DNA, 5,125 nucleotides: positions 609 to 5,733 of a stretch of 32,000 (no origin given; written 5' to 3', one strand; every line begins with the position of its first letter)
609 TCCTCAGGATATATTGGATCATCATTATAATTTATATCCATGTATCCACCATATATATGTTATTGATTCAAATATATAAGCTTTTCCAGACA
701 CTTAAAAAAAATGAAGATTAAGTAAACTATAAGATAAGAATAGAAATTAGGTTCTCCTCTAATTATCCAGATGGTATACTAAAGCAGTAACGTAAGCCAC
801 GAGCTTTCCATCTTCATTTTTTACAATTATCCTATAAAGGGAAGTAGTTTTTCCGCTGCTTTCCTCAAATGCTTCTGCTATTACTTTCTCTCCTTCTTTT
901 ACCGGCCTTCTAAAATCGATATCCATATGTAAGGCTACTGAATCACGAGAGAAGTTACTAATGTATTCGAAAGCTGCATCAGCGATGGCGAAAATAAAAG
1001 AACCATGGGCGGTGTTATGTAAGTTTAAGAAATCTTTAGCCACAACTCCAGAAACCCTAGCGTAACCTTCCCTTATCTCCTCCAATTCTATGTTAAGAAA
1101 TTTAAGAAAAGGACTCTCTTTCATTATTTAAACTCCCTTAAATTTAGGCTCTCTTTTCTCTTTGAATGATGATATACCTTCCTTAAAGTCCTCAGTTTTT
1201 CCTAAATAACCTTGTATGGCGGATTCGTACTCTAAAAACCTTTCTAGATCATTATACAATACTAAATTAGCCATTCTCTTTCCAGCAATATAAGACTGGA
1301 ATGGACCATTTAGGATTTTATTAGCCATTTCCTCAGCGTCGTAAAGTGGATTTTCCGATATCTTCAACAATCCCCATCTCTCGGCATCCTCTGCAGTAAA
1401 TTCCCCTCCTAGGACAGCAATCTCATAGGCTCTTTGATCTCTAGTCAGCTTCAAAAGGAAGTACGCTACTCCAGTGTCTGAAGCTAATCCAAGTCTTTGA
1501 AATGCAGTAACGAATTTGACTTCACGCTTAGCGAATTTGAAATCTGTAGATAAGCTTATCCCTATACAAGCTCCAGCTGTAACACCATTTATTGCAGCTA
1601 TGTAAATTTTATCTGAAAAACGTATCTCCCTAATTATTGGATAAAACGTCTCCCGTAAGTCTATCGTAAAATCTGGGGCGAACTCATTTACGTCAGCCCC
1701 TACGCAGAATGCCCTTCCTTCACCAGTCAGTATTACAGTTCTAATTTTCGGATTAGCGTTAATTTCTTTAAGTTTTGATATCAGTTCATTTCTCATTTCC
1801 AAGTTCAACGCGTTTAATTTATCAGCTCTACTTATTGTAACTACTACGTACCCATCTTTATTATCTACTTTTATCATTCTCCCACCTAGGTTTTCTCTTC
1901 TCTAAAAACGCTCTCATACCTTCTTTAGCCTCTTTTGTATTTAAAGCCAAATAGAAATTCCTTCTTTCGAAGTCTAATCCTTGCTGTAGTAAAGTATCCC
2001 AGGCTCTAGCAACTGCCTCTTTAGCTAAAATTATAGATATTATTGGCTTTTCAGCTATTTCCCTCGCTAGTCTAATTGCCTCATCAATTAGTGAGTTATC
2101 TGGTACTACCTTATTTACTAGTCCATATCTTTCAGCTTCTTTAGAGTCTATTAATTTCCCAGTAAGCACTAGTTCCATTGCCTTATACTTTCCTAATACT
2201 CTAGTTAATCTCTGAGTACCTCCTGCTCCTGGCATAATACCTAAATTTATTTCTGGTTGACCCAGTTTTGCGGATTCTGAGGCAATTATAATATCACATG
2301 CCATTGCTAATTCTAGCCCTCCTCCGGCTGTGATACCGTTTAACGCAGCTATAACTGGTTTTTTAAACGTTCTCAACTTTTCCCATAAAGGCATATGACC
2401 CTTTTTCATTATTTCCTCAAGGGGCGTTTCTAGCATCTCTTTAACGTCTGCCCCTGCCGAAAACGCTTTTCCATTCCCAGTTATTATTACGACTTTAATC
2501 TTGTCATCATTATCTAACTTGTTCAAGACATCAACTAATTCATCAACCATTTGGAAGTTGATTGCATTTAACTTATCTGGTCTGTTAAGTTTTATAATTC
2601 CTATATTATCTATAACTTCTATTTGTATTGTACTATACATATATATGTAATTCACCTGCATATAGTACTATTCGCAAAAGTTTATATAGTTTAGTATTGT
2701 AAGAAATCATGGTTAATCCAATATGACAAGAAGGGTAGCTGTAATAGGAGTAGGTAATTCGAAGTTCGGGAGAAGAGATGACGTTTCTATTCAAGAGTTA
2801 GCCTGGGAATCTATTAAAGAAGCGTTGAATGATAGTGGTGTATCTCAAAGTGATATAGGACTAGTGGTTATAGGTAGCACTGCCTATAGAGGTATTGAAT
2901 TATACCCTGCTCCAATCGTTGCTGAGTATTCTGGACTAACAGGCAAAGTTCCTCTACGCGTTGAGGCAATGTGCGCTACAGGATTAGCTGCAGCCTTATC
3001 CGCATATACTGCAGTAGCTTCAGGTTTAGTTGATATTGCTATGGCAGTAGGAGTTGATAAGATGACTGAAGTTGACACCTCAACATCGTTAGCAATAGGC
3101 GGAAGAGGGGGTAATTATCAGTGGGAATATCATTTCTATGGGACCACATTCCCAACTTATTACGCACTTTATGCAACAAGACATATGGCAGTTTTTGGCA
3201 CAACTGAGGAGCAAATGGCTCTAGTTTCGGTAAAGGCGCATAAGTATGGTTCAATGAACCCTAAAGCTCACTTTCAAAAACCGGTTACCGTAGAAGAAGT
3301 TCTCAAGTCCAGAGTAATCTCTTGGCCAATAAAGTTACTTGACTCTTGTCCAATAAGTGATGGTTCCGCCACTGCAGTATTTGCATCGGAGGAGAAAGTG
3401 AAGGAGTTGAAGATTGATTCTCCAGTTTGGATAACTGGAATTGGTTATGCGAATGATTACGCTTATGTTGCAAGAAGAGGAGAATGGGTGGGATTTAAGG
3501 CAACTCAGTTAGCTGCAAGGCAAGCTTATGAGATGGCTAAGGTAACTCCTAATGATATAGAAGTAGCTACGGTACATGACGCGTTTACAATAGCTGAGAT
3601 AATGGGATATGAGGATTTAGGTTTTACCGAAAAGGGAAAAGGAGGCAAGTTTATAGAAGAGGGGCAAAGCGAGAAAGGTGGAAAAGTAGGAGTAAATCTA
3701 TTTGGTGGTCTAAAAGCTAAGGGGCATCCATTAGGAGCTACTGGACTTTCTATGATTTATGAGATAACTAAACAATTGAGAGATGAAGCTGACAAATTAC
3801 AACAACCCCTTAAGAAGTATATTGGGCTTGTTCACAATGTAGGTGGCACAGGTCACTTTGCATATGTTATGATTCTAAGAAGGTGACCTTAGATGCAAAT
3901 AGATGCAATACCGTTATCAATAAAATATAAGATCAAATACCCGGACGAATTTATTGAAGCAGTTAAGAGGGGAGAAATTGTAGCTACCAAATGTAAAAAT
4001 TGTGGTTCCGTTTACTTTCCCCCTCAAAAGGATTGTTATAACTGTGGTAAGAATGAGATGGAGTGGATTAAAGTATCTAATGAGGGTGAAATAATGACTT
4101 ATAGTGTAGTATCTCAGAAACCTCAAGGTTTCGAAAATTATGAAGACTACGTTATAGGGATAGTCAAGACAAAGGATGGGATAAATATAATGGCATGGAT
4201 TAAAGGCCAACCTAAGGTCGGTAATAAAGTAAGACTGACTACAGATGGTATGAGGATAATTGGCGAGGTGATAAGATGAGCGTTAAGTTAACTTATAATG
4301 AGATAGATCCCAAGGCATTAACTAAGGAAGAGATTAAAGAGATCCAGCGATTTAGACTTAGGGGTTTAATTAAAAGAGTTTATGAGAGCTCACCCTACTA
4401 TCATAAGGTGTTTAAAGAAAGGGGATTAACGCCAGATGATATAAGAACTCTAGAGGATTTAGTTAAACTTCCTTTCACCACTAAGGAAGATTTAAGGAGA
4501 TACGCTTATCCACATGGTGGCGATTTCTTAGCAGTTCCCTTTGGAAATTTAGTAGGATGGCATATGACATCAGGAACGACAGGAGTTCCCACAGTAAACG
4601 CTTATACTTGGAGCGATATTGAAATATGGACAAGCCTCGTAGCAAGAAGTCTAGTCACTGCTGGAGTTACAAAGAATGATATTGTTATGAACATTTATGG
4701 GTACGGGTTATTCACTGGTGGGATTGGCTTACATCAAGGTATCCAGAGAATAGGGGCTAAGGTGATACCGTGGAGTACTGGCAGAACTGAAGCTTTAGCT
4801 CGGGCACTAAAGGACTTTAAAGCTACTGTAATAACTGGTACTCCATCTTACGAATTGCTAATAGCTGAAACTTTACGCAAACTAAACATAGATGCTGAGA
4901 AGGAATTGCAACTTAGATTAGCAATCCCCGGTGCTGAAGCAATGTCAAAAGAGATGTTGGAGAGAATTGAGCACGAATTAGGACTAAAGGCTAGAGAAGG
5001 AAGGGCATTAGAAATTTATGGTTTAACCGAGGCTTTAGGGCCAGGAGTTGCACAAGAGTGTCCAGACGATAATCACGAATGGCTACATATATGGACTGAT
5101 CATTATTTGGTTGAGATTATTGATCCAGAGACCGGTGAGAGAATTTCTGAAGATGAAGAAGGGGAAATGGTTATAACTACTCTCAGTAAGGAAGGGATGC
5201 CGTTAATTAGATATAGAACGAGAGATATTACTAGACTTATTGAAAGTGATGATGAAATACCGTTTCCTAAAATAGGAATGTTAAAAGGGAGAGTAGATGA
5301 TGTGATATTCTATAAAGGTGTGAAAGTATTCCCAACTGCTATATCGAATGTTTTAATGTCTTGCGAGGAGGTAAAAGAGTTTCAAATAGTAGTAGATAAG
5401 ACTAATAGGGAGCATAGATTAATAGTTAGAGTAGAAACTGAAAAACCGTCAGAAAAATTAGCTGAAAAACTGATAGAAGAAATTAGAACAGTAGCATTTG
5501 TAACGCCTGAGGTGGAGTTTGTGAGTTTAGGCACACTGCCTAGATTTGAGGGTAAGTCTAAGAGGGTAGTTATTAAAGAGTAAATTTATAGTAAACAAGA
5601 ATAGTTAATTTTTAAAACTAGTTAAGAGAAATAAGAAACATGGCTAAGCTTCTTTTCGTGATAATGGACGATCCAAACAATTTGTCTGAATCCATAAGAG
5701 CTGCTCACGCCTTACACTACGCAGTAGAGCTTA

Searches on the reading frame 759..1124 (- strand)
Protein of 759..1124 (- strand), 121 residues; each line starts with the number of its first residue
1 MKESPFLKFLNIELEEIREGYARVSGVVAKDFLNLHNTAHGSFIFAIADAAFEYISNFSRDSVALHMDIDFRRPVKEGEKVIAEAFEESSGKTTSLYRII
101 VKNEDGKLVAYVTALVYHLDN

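Call 69: search_protein_families(library=pfam, proteins=[window:759-1124:-], max_evalue=0.0001)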
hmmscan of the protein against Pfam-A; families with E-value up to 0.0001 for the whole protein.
window:759-1124:- (121 aa): 1 family
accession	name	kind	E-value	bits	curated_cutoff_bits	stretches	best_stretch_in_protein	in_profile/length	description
PF03061.28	4HBT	-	1.4e-13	51.4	20.6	1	36-110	1-79/79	Thioesterase superfamily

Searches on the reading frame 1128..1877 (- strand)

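Call 69: search_protein_families(library=pfam, proteins=[window:1128-1877:-], max_evalue=0.0001)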
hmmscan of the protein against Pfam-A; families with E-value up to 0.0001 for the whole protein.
window:1128-1877:- (249 aa): 2 families
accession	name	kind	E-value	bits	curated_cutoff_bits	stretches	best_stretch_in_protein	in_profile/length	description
PF00378.25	ECH_1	-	7.4e-43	147.1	27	1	7-248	3-250/251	Enoyl-CoA hydratase/isomerase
PF16113.10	ECH_2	-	2.5e-25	90.1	27.2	1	12-170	3-167/335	Enoyl-CoA hydratase/isomerase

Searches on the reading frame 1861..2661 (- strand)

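Call 69: search_protein_families(library=pfam, proteins=[window:1861-2661:-], max_evalue=0.0001)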
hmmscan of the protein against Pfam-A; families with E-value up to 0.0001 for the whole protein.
window:1861-2661:- (266 aa): 2 families
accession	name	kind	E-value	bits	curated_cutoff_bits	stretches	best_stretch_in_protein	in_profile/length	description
PF00378.25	ECH_1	-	2.4e-83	279.8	27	1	18-262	4-250/251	Enoyl-CoA hydratase/isomerase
PF16113.10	ECH_2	-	3e-42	145.7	27.2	1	20-192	1-178/335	Enoyl-CoA hydratase/isomerase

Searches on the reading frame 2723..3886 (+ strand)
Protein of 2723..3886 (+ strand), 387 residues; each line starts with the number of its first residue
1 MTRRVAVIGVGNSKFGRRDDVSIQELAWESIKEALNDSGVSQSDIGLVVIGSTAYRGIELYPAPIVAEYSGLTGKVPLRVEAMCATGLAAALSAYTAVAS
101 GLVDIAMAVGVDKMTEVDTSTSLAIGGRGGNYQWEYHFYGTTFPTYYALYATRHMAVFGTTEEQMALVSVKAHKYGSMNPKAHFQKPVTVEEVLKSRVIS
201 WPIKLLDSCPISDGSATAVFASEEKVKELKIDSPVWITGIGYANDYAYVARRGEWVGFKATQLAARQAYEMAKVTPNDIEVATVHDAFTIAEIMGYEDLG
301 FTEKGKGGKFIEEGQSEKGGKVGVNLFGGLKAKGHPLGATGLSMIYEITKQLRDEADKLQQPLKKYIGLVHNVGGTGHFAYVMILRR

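Call 69: search_protein_families(library=pfam, proteins=[window:2723-3886:+], max_evalue=0.0001)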
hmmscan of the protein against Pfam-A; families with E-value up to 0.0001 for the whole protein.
window:2723-3886:+ (387 aa): 4 families
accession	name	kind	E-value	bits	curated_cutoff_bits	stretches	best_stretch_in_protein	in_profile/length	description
PF22691.2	Thiolase_C_1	-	5e-44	150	28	1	242-387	2-144/144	Thiolase C-terminal domain-like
PF00108.29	Thiolase_N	-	3.3e-20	73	26.4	1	6-224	2-260/260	Thiolase, N-terminal domain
PF02803.24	Thiolase_C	-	2.1e-09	37.5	27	1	243-358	7-103/123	Thiolase, C-terminal domain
PF00109.32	ketoacyl-synt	-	7.7e-05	22.9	20.8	0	65-122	156-212/252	Beta-ketoacyl synthase, N-terminal domain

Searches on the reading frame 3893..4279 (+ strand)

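Call 69: search_protein_families(library=pfam, proteins=[window:3893-4279:+], max_evalue=0.0001)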
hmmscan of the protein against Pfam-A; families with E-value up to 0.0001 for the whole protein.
window:3893-4279:+ (128 aa): 2 families
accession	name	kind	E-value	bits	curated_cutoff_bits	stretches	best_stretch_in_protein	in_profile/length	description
PF01796.24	OB_ChsH2_C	-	1.9e-15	57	27.1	1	58-117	1-64/65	ChsH2, C-terminal OB-fold domain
PF12172.15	zf-ChsH2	-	2.1e-12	47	23.2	1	22-56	2-36/37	ChsH2, rubredoxin-like zinc ribbon domain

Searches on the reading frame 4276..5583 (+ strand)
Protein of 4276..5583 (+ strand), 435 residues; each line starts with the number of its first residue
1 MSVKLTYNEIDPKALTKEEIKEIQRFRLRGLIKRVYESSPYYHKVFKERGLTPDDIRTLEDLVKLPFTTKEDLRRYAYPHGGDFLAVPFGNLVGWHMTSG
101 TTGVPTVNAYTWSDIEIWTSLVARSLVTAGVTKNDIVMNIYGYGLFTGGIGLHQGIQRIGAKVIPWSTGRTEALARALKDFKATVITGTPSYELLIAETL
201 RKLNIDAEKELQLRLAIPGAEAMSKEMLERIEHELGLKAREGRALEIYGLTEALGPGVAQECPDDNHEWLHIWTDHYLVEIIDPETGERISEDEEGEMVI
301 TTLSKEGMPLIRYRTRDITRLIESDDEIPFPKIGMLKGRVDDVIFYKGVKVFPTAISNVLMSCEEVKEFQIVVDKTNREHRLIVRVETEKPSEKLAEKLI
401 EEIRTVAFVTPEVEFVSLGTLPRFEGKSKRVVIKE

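Call 3: search_protein_families(library=pfam, proteins=[window:4276-5583:+], max_evalue=0.01)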
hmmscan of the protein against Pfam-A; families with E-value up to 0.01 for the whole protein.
window:4276-5583:+ (435 aa): 2 families
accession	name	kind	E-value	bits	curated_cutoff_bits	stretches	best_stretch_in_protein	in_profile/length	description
PF14535.12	AMP-binding_C_2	-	8.1e-18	64.9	25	1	348-432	1-93/96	AMP-binding enzyme C-terminal domain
PF00501.34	AMP-binding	-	1.6e-15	57.2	29.9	1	97-301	169-375/384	AMP-binding enzyme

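Call 4: search_protein_families(library=ncbifam, proteins=[window:4276-5583:+], max_evalue=0.01)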
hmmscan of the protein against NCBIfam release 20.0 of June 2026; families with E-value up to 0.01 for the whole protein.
window:4276-5583:+ (435 aa): 35 families (the best 25 are shown)
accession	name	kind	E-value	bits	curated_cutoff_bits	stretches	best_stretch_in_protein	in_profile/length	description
TIGR02155.1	PA_CoA_ligase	equivalog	1.7e-118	395.8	646.3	1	15-432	3-419/422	phenylacetate--CoA ligase PaaK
NF041878.1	paak_haloarch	equivalog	3e-109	365.5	700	1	13-431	6-423/427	phenylacetate--CoA ligase PaaK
NF053551.1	FlxY_rubin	equivalog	5.5e-58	196.7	520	1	16-423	5-407/424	flexirubin biosynthesis putative acyl-CoA ligase FlxY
NF045666.1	DVU1553_fam_AMP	equivalog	4.1e-44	151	300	1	11-324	14-313/331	DVU_1553 family AMP-dependent CoA ligase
TIGR03335.1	F390_ftsA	equivalog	5.5e-33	114.3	458.7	1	14-325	8-312/445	coenzyme F390 synthetase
NF041217.1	BagE_FevW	exception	9.1e-31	107.2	800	1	19-421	12-392/424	bagremycin/ferroverdin synthetase BagE/FevW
NF004837.0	PRK06187.1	subfamily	5.1e-13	48.1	476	1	97-265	177-335/531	long-chain-fatty-acid--CoA ligase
NF006181.0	PRK08314.1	subfamily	2.4e-12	45.9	705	1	96-301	210-404/563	long-chain-fatty-acid--CoA ligase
TIGR02262.1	benz_CoA_lig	subfamily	9.3e-10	37.8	375.25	1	95-379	166-444/508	benzoate-CoA ligase family protein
NF005801.1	PRK07656.1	equivalog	4.7e-09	35.4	657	1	97-264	171-328/500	FadD3 family acyl-CoA ligase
NF006167.0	PRK08308.1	equivalog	4.1e-08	32.5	513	1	336-372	309-344/414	acyl-CoA synthetase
NF004114.0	PRK05605.1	equivalog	2.4e-07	29.5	766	1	97-400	228-529/575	long-chain-fatty-acid--CoA ligase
TIGR03098.1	ligase_PEP_1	hypoth_equivalog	3.9e-07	28.9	592.35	0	97-256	170-317/517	acyl-CoA ligase (AMP-forming), exosortase A system-associated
NF009233.0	PRK12583.1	subfamily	2e-06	26.5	832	1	96-373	207-483/558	fatty acid CoA ligase family protein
TIGR01733.1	AA-adenyl-dom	subfamily_domain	5.3e-06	25.5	317.4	1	159-301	185-325/409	amino acid adenylation domain-containing protein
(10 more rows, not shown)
